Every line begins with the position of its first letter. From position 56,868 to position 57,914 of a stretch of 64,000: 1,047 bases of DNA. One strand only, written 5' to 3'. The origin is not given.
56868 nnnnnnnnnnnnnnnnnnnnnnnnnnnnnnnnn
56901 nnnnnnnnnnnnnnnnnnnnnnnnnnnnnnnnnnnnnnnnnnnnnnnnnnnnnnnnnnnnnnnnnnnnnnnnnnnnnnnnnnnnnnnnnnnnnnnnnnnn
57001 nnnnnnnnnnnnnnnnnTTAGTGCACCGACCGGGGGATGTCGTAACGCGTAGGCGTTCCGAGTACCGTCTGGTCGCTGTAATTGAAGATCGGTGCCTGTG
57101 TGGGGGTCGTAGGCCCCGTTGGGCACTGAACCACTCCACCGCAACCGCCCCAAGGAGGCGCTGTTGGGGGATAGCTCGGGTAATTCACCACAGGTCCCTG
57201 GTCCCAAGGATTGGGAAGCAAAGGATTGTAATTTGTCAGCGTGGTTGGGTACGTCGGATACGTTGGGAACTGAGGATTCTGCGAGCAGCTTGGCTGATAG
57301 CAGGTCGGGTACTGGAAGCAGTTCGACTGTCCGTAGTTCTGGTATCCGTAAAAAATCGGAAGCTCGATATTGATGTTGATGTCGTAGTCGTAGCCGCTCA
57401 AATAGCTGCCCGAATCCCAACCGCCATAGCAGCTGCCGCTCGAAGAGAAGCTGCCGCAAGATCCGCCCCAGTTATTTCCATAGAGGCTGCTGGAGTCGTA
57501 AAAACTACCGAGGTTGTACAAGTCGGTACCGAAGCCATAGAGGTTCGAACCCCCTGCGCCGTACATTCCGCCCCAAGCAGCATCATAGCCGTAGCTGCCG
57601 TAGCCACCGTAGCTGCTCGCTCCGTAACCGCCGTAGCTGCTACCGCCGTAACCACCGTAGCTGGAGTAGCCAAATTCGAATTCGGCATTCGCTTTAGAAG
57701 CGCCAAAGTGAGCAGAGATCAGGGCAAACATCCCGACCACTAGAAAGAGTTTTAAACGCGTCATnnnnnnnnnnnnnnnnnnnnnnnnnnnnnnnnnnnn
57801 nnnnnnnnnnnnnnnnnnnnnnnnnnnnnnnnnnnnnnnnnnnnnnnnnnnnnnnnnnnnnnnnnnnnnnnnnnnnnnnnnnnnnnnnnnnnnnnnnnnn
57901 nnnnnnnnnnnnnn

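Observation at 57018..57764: Secreted Gly/Tyr/Ser-rich low-complexity protein with imperfect SSYGGYG repeats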

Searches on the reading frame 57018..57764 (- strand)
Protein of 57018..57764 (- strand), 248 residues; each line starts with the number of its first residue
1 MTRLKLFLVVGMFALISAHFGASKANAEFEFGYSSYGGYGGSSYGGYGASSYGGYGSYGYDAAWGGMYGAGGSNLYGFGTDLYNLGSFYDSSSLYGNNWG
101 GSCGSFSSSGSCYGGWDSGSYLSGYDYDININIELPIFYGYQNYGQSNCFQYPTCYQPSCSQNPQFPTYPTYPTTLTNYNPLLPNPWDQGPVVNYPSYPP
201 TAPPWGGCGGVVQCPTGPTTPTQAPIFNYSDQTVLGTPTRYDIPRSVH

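Call 3: search_protein_families(library=pfam, proteins=[window:57018-57764:-], max_evalue=0.1)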
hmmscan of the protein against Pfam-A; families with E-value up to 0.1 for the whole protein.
window:57018-57764:- (248 aa): 0 families

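Call 6: find_homologous_proteins(query=window:57018-57764:-, max_evalue=0.01)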
Query window:57018-57764:- (248 aa): 2 proteins with E <= 0.01 among 2964 candidates.
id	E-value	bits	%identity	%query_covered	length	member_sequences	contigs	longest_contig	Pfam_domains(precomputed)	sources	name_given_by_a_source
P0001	6.0e-166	569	100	100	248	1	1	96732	-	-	-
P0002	2.2e-6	46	49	28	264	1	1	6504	-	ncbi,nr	ncbi:hypothetical protein K2X33_07640 [bacterium]|nr:hypothetical protein [bacterium]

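Call 9: find_encoding_contigs(protein=P0002, flank=10000)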
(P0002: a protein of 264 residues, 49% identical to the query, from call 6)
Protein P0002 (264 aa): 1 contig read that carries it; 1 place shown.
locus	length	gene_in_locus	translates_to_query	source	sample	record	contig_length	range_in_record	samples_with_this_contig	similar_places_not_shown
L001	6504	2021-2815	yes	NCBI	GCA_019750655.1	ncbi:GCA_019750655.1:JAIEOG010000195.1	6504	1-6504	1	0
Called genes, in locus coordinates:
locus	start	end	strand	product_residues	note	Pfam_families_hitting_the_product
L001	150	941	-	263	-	PF06727:DUF1207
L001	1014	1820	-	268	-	-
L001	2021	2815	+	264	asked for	-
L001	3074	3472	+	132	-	PF21157:DksA_N, PF01258:zf-dskA_traR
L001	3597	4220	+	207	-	-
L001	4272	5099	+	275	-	PF01790:LGT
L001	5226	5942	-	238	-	-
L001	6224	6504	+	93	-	?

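Call 10: find_encoding_contigs(protein=P0001, flank=10000)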
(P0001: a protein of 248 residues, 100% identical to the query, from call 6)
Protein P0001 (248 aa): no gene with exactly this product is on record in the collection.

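Call 13: find_related_loci(query=A1, collection=genome_contigs, flank=6000)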
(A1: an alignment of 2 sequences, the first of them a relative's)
Query A1 (248 aa) in genome_contigs; peptide patterns used: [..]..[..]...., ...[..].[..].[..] (x = any residue, [..] = any of these).
120 stretches matched a pattern; 1 encode a relative of the query (tblastn E <= 1e-3); 1 distinct loci.
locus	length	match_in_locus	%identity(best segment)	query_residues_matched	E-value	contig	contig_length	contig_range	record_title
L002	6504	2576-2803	49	178-248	2e-14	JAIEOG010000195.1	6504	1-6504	MAG: bacterium isolate co.spades.DASTOOL.1kb_089 c_000000414088, whole genome shotgun sequence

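Call 15: search_protein_families(library=ncbifam, proteins=[window:57018-57764:-], max_evalue=0.001)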
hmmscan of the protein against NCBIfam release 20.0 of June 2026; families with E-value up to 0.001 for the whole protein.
window:57018-57764:- (248 aa): 0 families

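Call 28: find_homologous_proteins(query=A3, max_evalue=0.001)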
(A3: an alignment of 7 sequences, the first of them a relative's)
Query A3 (7 sequences) (248 aa, profile of the alignment): 10 proteins with E <= 0.001 among 6586 candidates.
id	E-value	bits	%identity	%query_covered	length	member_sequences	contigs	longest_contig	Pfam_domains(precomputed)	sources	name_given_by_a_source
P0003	4.2e-83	297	34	76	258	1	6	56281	-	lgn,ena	-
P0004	6.5e-80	287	57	12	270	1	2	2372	-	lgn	-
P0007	1.0e-67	247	31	73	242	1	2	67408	-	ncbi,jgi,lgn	-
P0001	6.9e-67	244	100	100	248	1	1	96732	-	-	-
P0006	1.3e-66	243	32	100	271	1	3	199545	-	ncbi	-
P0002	1.6e-63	233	49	28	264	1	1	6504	-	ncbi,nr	ncbi:hypothetical protein K2X33_07640 [bacterium]|nr:hypothetical protein [bacterium]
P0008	2.1e-49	187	31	76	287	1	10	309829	-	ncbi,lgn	-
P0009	1.4e-36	145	26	74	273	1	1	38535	-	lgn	-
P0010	6.5e-18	84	32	69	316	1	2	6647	-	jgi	jgi:hypothetical protein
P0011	1.6e-7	50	36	66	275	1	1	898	-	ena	-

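Call 29: search_solved_structures(query=A3, max_evalue=1)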
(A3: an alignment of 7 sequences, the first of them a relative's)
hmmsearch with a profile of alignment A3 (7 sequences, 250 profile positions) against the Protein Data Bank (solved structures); distinct sequences matched with E-value up to 1: 0.

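Call 32: find_encoding_contigs(protein=P0008, flank=8000, max_places=3)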
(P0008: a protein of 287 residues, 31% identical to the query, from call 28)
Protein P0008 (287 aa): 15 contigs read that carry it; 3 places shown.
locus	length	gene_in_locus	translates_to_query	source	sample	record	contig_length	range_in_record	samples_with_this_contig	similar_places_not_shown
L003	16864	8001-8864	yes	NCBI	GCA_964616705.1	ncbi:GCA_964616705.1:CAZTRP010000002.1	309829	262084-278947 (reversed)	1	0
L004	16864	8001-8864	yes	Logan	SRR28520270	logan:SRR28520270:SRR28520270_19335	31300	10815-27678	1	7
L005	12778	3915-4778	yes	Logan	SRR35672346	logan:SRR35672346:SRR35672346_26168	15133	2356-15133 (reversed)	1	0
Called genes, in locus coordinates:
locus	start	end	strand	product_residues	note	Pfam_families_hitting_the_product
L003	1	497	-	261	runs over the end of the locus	PF00535:Glycos_transf_2, PF13641:Glyco_tranf_2_3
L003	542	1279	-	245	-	PF00072:Response_reg, PF07238:PilZ (weak)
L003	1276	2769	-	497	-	PF17152:CHASE8, PF00512:HisKA, PF02518:HATPase_c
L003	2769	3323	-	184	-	PF13689:DUF4154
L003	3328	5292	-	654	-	PF07715:Plug, PF00593:TonB_dep_Rec_b-barrel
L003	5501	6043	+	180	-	PF00578:AhpC-TSA (weak), PF08534:Redoxin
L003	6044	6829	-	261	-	PF06727:DUF1207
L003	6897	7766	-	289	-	-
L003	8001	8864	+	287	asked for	-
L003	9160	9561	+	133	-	PF21157:DksA_N, PF01258:zf-dskA_traR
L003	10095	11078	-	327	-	-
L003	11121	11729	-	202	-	-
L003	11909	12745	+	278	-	PF01790:LGT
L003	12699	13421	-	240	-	-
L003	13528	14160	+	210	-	PF02163:Peptidase_M50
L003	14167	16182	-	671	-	PF17764:PriA_3primeBD, PF00270:DEAD, PF04851:ResIII, PF00271:Helicase_C (faint), PF18319:Zn_ribbon_PriA, PF18074:PriA_C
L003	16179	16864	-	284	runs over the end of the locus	-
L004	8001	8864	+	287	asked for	-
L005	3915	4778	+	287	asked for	-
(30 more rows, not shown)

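Call 35: predict_structure(alignment_id=A3)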
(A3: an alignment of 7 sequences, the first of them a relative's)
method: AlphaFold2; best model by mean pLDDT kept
length: 248 residues; sequences in the alignment: 7
mean_pLDDT: 38.8   pTM: 0.19
mean pLDDT of the five models: 38.8, 36.7, 31.7, 31.3, 29.3
residues with pLDDT >= 90: 0; 70-90: 4; 50-70: 17; < 50: 227
segments of 3 or more residues with pLDDT < 50: 21-209, 217-248
pLDDT, mean of each block of 10 residues (from residue 1): 59 63 39 37 33 34 36 42 43 33 34 33 35 30 30 35 33 36 41 39 42 48 41 38 32
secondary structure, 60 per line:
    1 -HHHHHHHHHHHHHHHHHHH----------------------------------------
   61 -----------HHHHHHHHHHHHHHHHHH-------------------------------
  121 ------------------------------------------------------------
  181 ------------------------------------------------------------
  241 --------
elements in order: H2-20 H72-89

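Call 64: list_cluster_members(proteins=[L001:3074-3472:+, L003:9160-9561:+, L006:9119-9514:+, L006:15673-16785:+, L009:1816-2088:+, L009:4213-4602:-, L011:11285-11560:+, L011:4161-4577:-, L010:1957-2367:-, L006:9659-10477:+])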
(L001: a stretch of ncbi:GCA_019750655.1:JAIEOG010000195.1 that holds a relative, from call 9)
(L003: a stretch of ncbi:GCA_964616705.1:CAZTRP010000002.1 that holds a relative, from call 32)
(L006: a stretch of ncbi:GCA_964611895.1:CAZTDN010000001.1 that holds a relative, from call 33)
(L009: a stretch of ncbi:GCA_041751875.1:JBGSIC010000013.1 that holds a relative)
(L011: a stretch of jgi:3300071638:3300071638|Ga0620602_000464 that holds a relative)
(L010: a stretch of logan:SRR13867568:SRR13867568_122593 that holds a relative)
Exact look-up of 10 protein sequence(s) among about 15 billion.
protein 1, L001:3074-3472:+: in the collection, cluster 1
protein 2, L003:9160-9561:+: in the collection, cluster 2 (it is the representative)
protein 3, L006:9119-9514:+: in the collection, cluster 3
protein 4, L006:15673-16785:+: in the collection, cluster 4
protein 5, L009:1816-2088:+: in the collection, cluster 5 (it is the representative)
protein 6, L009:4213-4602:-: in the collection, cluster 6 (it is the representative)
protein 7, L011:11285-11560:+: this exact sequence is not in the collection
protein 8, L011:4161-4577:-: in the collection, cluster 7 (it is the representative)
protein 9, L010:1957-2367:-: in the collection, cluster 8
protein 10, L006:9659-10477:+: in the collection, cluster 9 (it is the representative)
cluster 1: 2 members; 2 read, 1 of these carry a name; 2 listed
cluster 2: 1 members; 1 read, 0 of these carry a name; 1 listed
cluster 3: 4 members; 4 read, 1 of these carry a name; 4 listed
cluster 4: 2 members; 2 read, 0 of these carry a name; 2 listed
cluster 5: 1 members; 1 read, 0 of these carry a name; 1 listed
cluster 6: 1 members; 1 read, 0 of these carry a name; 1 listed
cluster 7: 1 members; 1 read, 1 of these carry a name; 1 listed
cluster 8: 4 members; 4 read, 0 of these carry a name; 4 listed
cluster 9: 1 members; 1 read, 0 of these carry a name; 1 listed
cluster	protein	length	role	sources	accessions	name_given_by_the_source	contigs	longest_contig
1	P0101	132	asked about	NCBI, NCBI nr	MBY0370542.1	RNA polymerase-binding protein DksA [bacterium]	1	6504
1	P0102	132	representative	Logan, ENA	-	-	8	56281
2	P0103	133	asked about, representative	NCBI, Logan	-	-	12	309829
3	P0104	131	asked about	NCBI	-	-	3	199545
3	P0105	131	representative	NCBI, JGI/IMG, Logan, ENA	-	-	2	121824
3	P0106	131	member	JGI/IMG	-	DnaK suppressor protein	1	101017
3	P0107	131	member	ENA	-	-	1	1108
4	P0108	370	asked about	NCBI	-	-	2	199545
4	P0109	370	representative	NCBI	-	-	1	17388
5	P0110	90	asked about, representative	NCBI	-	-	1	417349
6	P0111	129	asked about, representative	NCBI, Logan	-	-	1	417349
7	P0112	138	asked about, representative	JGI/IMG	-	DnaK suppressor protein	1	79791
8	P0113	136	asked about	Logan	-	-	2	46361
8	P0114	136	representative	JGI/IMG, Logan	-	-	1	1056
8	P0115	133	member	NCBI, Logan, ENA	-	-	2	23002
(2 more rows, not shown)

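Call 84: search_protein_families(library=pfam, alignment_id=A7, max_evalue=0.1)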
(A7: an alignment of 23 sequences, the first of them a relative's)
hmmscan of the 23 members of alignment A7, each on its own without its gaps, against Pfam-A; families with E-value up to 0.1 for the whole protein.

A. member 1, P0001 (248 aa): 0 families

B. families by the number of members that match (of 23 scanned): 0 families

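Call 85: search_solved_structures(query=A7, max_evalue=5)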
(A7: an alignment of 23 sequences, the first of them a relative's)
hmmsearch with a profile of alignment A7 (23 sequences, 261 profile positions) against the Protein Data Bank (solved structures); distinct sequences matched with E-value up to 5: 0.

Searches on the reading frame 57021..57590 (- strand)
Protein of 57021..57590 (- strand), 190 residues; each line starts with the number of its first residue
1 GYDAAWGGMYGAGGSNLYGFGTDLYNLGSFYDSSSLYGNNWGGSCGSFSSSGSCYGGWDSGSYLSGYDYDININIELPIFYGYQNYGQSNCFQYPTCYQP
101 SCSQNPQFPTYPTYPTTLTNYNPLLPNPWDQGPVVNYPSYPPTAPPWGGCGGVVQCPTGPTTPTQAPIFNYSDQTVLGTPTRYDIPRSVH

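Call 25: search_protein_representatives(alignment_id=A2)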
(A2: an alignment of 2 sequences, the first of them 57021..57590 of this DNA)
Query: 2 sequences, 247 profile positions. Proteins with E-value up to 0.001 (for the whole library): 7; up to 1e-10: 4; up to 1e-30: 2. The best 7 are listed.
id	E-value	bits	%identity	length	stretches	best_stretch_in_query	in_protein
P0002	1.3e-129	447.6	-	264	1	1-247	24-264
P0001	3.8e-86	305.3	-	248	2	3-244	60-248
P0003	6.0e-24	101.6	-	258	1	3-244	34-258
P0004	1.5e-11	60.9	-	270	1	4-245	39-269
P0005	2.5e-09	53.7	-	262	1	4-245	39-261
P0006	3.2e-08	50.1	-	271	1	7-240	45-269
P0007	6.2e-05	39.3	-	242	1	6-244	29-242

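Call 33: find_encoding_contigs(protein=P0006, flank=8000, max_places=3)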
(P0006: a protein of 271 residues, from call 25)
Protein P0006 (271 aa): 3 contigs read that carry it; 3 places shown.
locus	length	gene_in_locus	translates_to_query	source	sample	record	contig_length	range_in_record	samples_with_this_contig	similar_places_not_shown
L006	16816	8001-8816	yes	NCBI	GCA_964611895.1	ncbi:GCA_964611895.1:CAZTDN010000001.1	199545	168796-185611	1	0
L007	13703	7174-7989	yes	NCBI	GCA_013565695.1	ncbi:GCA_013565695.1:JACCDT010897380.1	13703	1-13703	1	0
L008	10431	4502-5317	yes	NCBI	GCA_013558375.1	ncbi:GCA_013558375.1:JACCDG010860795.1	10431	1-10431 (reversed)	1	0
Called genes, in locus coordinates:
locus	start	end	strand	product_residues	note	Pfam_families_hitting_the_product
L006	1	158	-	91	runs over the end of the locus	PF00216:Bac_DNA_binding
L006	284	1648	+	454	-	PF13727:CoA_binding_3, PF02397:Bac_transf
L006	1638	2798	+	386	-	PF13439:Glyco_transf_4, PF13524:Glyco_trans_1_2 (faint), PF00534:Glycos_transf_1, PF13692:Glyco_trans_1_4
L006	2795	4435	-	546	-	-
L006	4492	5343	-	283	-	PF02086:MethyltransfD12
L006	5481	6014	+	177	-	PF00578:AhpC-TSA (weak), PF08534:Redoxin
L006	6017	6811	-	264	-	PF06727:DUF1207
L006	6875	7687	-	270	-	-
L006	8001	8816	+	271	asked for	-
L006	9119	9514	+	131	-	PF21157:DksA_N, PF01258:zf-dskA_traR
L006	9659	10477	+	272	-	PF01790:LGT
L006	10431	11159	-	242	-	-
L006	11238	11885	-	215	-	PF02163:Peptidase_M50 (weak)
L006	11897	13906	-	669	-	PF17764:PriA_3primeBD, PF04851:ResIII, PF00270:DEAD, PF00271:Helicase_C (faint), PF18319:Zn_ribbon_PriA, PF18074:PriA_C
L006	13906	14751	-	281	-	-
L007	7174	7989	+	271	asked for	-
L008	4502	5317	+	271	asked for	-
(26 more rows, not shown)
